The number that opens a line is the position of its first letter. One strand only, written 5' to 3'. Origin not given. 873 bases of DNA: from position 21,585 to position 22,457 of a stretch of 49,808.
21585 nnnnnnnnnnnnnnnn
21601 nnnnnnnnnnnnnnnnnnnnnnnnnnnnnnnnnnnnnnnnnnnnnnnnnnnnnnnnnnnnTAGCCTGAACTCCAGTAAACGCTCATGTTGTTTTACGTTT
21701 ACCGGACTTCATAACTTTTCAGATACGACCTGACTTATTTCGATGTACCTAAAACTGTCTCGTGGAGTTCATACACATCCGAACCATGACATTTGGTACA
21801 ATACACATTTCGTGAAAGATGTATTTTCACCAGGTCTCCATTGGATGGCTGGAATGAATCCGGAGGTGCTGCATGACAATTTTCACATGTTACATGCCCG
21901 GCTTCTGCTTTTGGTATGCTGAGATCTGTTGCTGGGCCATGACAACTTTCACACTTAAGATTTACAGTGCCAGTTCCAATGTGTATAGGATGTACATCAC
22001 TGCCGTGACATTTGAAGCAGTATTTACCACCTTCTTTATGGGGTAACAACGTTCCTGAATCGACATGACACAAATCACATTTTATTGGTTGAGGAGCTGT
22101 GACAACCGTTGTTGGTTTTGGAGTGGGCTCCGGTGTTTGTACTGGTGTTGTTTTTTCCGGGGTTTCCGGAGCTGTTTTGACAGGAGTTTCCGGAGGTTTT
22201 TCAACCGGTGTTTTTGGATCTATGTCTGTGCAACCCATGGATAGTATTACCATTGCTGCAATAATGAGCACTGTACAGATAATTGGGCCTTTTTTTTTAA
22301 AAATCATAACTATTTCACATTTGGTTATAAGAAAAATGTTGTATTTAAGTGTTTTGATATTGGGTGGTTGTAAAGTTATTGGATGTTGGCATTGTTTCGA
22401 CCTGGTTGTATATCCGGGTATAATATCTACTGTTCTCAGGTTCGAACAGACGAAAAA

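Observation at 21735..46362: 25-kb multiheme cytochrome island: 8 cytochrome genes, 90 canonical CxxCH motifs, with its own ccmF and signal peptidase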

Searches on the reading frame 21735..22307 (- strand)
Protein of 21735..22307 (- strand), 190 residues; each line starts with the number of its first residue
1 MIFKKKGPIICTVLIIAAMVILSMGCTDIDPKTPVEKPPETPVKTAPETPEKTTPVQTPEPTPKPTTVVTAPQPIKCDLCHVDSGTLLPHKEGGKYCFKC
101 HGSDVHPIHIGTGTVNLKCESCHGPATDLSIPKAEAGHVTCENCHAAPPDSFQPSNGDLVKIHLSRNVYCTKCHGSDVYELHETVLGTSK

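Call 4: search_protein_families(library=pfam, proteins=[window:21735-22307:-], max_evalue=0.01)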
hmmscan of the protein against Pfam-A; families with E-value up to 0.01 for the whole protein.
window:21735-22307:- (190 aa): 2 families
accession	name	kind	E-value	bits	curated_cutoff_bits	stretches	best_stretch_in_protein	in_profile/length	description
PF14522.11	Cytochrome_C7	-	2.6e-06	27.6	24.8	0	74-123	13-66/67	Cytochrome c7 and related cytochrome c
PF14537.11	Cytochrom_c3_2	-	1.3e-05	26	25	1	116-175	6-65/79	Cytochrome c3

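Call 27: search_protein_families(library=ncbifam, proteins=[window:21735-22307:-], max_evalue=0.1)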
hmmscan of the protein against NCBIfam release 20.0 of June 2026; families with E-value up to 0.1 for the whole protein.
window:21735-22307:- (190 aa): 6 families
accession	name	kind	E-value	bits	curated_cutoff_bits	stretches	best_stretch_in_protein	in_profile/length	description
TIGR03508.1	decahem_SO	subfamily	2e-05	24.2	192.2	1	73-175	142-249/258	DmsE family decaheme c-type cytochrome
TIGR03146.1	cyt_nit_nrfB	equivalog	0.00029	21.2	166.6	2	139-176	12-49/145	cytochrome c nitrite reductase pentaheme subunit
NF008659.0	PRK11659.1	equivalog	0.0024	17.6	184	1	139-176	47-84/188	cytochrome c nitrite reductase pentaheme subunit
TIGR04315.1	octaheme_Shew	subfamily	0.0071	15.4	375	1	66-174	137-250/440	tetrathionate reductase family octaheme c-type cytochrome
TIGR01904.2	GSu_C4xC__C2xCH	domain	0.017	14.9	27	0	138-155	49-66/73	CxxxxCH/CxxCH domain c-type cytochrome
NF008035.0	PRK10767.1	subfamily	0.023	13.8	338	0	68-129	135-193/374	molecular chaperone DnaJ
